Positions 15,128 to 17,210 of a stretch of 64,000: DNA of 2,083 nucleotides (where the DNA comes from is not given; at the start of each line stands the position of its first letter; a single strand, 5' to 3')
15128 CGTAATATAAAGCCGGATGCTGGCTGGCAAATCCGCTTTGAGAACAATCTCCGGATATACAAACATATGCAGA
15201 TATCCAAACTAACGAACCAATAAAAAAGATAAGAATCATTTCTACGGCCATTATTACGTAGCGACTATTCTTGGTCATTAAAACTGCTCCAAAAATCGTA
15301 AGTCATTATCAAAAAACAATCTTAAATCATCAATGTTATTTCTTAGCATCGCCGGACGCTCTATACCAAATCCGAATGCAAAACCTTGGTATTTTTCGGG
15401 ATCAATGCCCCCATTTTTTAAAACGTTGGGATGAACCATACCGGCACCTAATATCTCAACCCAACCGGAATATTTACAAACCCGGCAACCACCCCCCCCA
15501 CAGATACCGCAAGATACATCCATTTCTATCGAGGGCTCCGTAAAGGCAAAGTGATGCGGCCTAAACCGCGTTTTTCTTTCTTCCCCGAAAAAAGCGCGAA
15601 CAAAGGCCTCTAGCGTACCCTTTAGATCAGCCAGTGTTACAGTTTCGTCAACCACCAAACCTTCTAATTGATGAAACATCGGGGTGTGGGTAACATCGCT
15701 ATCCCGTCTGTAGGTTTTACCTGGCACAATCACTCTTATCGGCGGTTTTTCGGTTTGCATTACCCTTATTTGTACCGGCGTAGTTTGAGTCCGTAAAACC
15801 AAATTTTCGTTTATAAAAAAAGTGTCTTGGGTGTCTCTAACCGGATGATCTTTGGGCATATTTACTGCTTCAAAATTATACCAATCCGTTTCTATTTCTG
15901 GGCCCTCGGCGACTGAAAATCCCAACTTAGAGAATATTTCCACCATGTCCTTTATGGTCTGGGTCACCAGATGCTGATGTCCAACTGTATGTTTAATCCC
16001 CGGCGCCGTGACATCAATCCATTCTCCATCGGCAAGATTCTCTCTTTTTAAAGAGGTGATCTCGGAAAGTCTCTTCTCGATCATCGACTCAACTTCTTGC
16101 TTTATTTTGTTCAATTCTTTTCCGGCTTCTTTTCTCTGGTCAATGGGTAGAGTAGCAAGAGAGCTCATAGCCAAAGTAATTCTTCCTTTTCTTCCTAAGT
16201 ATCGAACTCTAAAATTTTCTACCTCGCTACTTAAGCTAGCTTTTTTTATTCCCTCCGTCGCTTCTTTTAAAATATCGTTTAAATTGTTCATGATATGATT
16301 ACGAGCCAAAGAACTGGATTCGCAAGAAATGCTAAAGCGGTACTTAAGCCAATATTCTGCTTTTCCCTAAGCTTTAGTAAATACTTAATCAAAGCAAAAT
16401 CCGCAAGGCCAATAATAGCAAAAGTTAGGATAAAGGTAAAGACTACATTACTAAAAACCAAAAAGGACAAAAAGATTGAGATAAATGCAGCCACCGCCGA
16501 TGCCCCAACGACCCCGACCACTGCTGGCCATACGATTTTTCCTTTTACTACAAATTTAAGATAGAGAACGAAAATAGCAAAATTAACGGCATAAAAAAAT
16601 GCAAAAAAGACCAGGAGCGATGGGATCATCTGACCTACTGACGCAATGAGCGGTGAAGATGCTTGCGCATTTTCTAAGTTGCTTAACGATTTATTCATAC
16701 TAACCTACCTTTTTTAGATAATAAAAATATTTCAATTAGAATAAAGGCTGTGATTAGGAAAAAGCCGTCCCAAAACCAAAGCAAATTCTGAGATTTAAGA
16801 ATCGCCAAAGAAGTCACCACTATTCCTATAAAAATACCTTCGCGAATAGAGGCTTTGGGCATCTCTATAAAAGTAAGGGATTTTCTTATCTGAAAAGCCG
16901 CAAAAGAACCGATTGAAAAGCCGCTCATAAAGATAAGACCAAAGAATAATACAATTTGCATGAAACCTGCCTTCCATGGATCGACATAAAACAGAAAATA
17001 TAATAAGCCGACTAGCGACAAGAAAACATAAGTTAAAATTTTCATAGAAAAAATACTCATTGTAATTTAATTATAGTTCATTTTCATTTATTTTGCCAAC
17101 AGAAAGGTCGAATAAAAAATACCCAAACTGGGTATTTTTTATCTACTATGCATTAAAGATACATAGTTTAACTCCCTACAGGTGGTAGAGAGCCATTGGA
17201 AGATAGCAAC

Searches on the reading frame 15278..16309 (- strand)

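Call 8: search_protein_families(library=pfam, proteins=[window:15278-16309:-])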
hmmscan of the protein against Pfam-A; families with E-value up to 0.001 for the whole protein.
window:15278-16309:- (343 aa): 2 families
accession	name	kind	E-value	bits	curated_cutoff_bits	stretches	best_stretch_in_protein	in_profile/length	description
PF01409.25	tRNA-synt_2d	-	7.7e-101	337.1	19.8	1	98-343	2-246/246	tRNA synthetases class II core domain (F)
PF02912.23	Phe_tRNA-synt_N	-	1.5e-18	66.9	22.3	1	28-88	4-64/69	Aminoacyl tRNA synthetase class II, N-terminal domain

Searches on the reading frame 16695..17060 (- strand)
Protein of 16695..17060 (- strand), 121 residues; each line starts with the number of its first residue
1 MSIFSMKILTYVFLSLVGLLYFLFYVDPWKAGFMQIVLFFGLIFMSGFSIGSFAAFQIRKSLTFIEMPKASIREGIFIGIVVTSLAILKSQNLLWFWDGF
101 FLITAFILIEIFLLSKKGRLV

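Call 8: search_protein_families(library=pfam, proteins=[window:16695-17060:-])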
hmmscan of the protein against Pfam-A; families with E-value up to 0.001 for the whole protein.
window:16695-17060:- (121 aa): 0 families

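Call 16: find_encoding_contigs(protein=window:16695-17060:-, flank=3000, max_places=10)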
Protein window:16695-17060:- (121 aa): 1 contig read that carries it; 1 place shown.
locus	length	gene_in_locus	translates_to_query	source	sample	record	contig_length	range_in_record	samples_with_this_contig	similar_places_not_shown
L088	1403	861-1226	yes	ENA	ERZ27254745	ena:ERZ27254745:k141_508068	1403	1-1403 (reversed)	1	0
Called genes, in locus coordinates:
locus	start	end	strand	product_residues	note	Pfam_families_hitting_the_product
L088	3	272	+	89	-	?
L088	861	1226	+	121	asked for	-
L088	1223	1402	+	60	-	?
